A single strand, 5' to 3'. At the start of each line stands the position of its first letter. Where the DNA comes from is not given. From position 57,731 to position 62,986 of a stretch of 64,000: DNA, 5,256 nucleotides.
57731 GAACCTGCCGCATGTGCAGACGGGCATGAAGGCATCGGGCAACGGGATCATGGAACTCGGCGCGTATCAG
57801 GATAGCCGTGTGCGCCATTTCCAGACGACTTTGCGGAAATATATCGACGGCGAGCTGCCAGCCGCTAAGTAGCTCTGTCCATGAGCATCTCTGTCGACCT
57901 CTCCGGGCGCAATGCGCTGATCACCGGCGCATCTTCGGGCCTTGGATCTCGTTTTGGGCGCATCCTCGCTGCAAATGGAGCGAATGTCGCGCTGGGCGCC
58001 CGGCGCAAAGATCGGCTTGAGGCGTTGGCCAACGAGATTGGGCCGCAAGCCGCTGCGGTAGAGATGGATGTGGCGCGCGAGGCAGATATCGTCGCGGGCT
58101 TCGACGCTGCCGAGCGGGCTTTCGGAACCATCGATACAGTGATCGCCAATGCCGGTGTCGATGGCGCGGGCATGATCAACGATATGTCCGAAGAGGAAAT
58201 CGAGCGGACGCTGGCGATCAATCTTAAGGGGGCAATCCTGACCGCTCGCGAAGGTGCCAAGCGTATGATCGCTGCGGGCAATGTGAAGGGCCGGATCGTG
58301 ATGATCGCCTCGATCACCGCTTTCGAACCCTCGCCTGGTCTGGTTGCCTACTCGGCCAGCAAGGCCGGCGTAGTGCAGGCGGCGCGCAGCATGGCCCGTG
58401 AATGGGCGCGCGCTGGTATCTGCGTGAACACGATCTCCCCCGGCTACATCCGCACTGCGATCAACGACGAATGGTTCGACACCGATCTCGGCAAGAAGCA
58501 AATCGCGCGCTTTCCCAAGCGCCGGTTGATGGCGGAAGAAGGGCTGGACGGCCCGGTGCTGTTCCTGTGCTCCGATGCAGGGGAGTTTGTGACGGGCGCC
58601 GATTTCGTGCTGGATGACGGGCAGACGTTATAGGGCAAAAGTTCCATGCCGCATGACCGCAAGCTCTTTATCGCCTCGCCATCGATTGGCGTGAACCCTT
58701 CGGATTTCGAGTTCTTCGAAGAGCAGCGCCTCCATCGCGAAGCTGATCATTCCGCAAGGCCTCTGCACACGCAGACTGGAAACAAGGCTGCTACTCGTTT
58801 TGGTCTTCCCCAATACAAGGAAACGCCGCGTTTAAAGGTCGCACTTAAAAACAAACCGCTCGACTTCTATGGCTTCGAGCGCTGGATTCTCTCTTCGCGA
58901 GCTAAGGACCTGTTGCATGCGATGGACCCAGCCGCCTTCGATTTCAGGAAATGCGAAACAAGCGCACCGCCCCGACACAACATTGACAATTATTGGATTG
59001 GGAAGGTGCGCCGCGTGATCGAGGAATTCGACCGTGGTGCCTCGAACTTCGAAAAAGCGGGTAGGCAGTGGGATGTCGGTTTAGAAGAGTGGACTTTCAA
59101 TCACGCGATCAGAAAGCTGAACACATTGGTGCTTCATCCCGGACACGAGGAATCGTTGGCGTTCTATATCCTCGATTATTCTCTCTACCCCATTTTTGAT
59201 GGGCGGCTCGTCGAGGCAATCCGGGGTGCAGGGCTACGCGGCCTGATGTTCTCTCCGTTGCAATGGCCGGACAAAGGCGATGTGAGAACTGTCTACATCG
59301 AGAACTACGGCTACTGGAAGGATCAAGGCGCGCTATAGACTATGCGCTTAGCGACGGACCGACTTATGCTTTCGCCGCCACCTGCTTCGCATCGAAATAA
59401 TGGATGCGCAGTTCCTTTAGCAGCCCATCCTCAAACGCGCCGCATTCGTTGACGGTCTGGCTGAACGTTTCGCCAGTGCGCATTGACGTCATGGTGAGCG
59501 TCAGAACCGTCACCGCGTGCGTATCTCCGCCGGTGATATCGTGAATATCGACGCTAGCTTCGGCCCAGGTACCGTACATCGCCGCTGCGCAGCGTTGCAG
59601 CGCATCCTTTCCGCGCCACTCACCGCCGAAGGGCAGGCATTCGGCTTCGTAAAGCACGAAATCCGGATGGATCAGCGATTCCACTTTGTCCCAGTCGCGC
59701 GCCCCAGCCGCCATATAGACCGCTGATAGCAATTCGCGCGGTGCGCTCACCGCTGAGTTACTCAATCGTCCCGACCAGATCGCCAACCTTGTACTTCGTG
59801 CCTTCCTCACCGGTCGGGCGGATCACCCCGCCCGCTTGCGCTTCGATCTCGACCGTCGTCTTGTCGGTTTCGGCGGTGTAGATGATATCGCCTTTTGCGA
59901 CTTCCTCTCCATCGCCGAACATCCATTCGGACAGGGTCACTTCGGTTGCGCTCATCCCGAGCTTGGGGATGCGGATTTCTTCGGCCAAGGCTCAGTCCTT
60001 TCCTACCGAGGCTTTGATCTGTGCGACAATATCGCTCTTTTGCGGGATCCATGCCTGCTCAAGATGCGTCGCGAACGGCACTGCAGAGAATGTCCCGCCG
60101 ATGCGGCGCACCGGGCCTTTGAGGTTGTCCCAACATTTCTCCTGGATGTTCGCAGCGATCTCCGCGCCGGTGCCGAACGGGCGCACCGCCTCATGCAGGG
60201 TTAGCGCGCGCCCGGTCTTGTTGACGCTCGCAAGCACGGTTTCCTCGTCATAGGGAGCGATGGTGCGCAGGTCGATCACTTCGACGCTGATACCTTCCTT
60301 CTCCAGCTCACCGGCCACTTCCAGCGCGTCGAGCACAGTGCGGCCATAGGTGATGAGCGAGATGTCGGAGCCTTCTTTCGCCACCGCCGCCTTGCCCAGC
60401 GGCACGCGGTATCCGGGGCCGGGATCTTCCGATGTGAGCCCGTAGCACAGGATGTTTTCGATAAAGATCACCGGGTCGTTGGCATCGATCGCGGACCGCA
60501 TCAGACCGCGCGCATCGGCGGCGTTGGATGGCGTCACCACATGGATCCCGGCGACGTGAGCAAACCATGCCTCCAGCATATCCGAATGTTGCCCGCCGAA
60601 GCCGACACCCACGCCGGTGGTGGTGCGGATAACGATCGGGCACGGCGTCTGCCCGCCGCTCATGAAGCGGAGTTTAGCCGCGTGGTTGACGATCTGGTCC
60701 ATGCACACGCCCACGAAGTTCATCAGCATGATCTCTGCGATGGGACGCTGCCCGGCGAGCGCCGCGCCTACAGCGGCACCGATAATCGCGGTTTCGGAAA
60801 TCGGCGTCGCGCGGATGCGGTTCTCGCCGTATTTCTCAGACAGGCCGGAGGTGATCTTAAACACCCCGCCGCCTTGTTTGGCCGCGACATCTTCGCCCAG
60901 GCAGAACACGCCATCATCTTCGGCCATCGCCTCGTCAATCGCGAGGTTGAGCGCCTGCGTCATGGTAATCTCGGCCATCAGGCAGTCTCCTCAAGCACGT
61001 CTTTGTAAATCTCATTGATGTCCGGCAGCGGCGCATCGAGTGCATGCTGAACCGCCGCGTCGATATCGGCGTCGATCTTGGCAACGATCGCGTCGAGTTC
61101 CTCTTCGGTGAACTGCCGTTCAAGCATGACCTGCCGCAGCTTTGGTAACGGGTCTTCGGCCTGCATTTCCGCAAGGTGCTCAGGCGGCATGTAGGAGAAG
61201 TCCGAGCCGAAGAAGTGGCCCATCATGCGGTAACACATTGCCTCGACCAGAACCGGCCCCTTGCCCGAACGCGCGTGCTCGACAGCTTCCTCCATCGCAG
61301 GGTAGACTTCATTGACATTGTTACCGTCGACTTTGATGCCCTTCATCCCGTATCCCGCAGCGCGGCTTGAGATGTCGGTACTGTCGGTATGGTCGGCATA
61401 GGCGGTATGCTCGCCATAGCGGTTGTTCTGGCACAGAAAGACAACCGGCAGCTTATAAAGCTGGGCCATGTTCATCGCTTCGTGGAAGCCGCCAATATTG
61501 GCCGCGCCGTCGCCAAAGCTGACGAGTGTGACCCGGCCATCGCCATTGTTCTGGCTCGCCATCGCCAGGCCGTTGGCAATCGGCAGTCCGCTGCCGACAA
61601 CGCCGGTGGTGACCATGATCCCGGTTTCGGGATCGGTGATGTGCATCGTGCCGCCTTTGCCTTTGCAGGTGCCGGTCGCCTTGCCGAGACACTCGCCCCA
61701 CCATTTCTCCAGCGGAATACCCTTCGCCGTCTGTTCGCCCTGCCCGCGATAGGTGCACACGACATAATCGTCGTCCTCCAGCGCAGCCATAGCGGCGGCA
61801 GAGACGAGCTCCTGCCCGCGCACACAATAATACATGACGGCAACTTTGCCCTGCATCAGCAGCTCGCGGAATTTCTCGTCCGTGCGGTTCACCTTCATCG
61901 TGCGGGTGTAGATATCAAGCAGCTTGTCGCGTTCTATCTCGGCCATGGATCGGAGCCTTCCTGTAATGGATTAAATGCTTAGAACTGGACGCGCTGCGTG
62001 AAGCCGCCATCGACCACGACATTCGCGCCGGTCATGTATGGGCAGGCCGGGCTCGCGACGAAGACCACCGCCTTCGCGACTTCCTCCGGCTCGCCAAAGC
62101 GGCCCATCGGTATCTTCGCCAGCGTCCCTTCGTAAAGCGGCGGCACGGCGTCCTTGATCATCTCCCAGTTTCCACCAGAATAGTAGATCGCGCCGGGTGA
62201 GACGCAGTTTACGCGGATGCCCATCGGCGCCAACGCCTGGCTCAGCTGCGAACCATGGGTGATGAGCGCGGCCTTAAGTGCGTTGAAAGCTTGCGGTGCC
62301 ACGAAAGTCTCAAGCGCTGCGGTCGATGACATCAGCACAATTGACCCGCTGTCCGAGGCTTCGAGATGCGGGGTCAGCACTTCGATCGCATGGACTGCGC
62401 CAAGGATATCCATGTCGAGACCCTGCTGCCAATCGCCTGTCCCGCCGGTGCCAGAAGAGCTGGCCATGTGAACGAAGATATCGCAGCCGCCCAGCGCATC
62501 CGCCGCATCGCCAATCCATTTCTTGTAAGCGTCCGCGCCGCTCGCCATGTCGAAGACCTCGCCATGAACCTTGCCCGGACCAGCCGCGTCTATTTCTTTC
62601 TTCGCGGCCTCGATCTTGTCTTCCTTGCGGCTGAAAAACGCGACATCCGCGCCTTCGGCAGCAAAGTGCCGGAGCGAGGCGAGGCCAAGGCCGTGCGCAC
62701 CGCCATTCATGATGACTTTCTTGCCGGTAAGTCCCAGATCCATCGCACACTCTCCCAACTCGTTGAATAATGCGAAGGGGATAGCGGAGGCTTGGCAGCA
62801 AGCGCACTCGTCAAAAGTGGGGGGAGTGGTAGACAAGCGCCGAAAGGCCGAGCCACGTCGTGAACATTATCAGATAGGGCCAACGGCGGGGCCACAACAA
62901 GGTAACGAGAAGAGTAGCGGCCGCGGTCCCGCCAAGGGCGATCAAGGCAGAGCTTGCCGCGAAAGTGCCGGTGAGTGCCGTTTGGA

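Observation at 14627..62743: About 48-kb catabolic super-cluster for an unidentified hydrophobic (terpenoid/steroid/oxidised-lipid) substrate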

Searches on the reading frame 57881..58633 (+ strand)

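Call 11: search_protein_families(library=pfam, proteins=[window:57881-58633:+], max_evalue=0.001)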
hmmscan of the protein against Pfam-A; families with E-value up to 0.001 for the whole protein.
window:57881-58633:+ (250 aa): 5 families
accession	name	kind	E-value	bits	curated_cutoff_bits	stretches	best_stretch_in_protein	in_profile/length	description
PF00106.31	adh_short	-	2e-51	174.7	26.6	1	11-200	2-192/195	short chain dehydrogenase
PF13561.12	adh_short_C2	-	2e-49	168.7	27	1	16-249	1-236/236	Enoyl-(Acyl carrier protein) reductase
PF08659.16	KR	-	3.2e-12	47.2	22.6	1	13-186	4-174/180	KR domain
PF13460.12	NAD_binding_10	-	2.8e-06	27.8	27.2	1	16-190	1-146/184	NAD(P)H-binding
PF01370.27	Epimerase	-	0.0004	20.3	20.9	1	12-188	1-176/240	NAD dependent epimerase/dehydratase family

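Call 51: search_protein_families(library=ncbifam, proteins=[window:57881-58633:+], max_evalue=1e-40)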
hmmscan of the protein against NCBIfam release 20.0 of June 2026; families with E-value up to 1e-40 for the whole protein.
window:57881-58633:+ (250 aa): 22 families
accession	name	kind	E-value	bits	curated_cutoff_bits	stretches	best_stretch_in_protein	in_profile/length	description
NF005402.0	PRK06949.1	equivalog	3.9e-64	216.4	358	1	1-248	1-258/260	SDR family oxidoreductase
NF005559.1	PRK07231.1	subfamily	7.4e-56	189.4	215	1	7-249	2-248/249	glucose 1-dehydrogenase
NF005309.0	PRK06841.1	subfamily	2.6e-52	177.8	286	1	4-249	10-253/255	GolD/DthD family dehydrogenase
NF006070.0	PRK08213.1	subfamily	7e-50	169.9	279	1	5-249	8-257/259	gluconate 5-dehydrogenase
NF005067.0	PRK06484.1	equivalog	1.6e-49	168.9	713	1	9-248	9-251/524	short chain dehydrogenase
TIGR01830.1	3oxo_ACP_reduc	equivalog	3.5e-47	161.1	297.75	1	12-247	1-237/239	3-oxoacyl-[acyl-carrier-protein] reductase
NF004774.0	PRK06114.1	equivalog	7.8e-47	159.8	360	1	5-247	12-258/262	SDR family oxidoreductase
NF009093.0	PRK12429.1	subfamily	7.9e-46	156.4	258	1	7-249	3-257/259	3-hydroxybutyrate dehydrogenase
NF004198.0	PRK05653.1-3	equivalog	9.2e-46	156.3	296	1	7-240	5-238/248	3-oxoacyl-ACP reductase FabG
NF052558.1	MBtsdlDhBudC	equivalog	2.3e-44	151.9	270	1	9-249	3-242/250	meso-2,3-butanediol dehydrogenase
NF005893.0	PRK07856.1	equivalog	1.9e-43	148.6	255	1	3-247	3-240/255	SDR family oxidoreductase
NF009466.0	PRK12826.1-2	subfamily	3.3e-43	147.9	222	1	10-248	4-244/248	3-oxoacyl-ACP reductase FabG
NF009468.0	PRK12826.1-4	equivalog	3.6e-43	148.1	318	1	6-250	4-249/256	SDR family oxidoreductase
NF005681.0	PRK07478.1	subfamily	6.5e-43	146.9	267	1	6-248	3-249/254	SDR family oxidoreductase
TIGR01832.1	kduD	equivalog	7.7e-42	143.5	338.85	1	6-247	2-244/248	2-dehydro-3-deoxy-D-gluconate 5-dehydrogenase KduD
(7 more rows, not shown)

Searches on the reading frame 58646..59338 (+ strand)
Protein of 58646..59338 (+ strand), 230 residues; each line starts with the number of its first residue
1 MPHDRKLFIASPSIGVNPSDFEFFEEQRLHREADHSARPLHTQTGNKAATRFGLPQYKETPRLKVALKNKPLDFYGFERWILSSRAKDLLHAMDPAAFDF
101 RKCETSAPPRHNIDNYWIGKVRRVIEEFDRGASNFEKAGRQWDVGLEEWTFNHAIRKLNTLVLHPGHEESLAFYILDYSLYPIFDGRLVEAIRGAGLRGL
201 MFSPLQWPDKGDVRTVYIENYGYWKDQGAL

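Call 11: search_protein_families(library=pfam, proteins=[window:58646-59338:+], max_evalue=0.001)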
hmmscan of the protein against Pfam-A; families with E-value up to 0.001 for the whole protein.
window:58646-59338:+ (230 aa): 1 family
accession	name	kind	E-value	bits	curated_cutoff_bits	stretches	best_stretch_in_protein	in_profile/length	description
PF07791.16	Imm11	-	4.5e-15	55.9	22.1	1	47-204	33-191/194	Immunity protein family (Imm11)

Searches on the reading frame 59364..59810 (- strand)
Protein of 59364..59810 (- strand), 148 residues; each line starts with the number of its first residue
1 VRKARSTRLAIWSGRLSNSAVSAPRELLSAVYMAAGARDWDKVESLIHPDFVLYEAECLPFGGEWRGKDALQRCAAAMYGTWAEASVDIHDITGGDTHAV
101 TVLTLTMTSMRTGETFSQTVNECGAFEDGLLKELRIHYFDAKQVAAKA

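Call 11: search_protein_families(library=pfam, proteins=[window:59364-59810:-], max_evalue=0.001)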
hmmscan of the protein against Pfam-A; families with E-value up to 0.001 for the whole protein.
window:59364-59810:- (148 aa): 3 families
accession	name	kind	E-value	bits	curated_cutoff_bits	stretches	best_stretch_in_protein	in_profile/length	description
PF12680.13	SnoaL_2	-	1.5e-13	51.7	27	1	31-133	4-101/102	SnoaL-like domain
PF14534.12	DUF4440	-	9.6e-06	26.4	25.2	1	26-119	3-91/107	Domain of unknown function (DUF4440)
PF07366.18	SnoaL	-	0.00016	21.9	28.4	1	35-135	11-114/126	SnoaL-like polyketide cyclase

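Call 77: search_protein_families(library=ncbifam, proteins=[window:59364-59810:-], max_evalue=1e-10)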
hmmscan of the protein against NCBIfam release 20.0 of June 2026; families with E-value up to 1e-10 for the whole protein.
window:59364-59810:- (148 aa): 0 families

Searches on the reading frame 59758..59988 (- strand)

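Call 11: search_protein_families(library=pfam, proteins=[window:59758-59988:-], max_evalue=0.001)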
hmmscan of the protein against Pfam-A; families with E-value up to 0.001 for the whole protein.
window:59758-59988:- (76 aa): 1 family
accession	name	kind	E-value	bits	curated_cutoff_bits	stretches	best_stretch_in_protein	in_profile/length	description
PF00364.28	Biotin_lipoyl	-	5.9e-13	48.9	22.1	1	3-75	1-73/73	Biotin-requiring enzyme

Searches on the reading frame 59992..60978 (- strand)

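Call 11: search_protein_families(library=pfam, proteins=[window:59992-60978:-], max_evalue=0.001)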
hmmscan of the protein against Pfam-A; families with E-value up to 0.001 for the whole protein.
window:59992-60978:- (328 aa): 2 families
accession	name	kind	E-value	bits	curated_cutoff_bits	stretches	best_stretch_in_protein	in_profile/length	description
PF02779.29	Transket_pyr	-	4.8e-38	131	27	1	3-174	2-167/174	Transketolase, pyrimidine binding domain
PF02780.25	Transketolase_C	-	5.8e-38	130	25.9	1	195-317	1-124/124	Transketolase, C-terminal domain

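Call 37: search_protein_families(library=ncbifam, proteins=[window:59992-60978:-], max_evalue=1e-20)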
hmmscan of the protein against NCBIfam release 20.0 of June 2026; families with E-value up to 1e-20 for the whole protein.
window:59992-60978:- (328 aa): 2 families
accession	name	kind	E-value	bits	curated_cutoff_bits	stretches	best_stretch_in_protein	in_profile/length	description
NF006667.0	PRK09212.1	subfamily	4.2e-105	351.3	321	1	1-324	1-322/327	pyruvate dehydrogenase complex E1 component subunit beta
NF008854.0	PRK11892.1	equivalog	2.6e-98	329.7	454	1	1-324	139-461/464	pyruvate dehydrogenase complex E1 component subunit beta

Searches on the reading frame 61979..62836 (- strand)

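Call 38: search_protein_families(library=pfam, proteins=[window:61979-62836:-], max_evalue=0.01)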
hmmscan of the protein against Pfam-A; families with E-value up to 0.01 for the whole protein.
window:61979-62836:- (285 aa): 2 families
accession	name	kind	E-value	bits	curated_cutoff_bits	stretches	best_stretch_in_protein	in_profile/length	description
PF13561.12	adh_short_C2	-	6.9e-40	137.5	27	1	47-280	3-236/236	Enoyl-(Acyl carrier protein) reductase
PF00106.31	adh_short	-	1.4e-27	96.9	26.6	1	39-218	1-183/195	short chain dehydrogenase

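Call 51: search_protein_families(library=ncbifam, proteins=[window:61979-62743:-], max_evalue=1e-40)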
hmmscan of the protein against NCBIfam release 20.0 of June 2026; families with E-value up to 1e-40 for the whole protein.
window:61979-62743:- (254 aa): 1 family
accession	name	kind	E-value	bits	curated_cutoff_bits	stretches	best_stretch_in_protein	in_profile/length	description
NF005559.1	PRK07231.1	subfamily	3.7e-43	147.8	215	1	5-249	2-248/249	glucose 1-dehydrogenase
